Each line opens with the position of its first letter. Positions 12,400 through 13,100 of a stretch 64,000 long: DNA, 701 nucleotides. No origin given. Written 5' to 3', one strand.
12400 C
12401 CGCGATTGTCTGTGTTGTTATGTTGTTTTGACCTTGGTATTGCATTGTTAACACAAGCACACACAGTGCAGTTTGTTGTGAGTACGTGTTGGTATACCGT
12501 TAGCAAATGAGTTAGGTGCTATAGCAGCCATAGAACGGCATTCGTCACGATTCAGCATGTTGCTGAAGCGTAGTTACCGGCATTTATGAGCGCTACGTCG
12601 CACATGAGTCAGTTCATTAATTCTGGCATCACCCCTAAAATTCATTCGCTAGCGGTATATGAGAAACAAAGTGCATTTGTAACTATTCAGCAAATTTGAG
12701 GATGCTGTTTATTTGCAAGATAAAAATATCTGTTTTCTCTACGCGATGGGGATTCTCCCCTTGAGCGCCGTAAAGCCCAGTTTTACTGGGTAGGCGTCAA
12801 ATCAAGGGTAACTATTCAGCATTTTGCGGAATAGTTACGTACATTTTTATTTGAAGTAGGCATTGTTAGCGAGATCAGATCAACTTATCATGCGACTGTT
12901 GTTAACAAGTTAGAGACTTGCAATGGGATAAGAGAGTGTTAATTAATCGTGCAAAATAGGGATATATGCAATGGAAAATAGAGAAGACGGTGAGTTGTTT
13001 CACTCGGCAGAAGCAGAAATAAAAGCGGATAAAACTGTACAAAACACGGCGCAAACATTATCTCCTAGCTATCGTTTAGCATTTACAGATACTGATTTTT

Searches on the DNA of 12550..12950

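Call 66: search_rna_families(source=window, start=12550, end=12950, threshold=evalue, max_evalue=1)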
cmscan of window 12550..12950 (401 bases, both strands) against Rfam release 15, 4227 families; matches with E-value up to 1: 0.
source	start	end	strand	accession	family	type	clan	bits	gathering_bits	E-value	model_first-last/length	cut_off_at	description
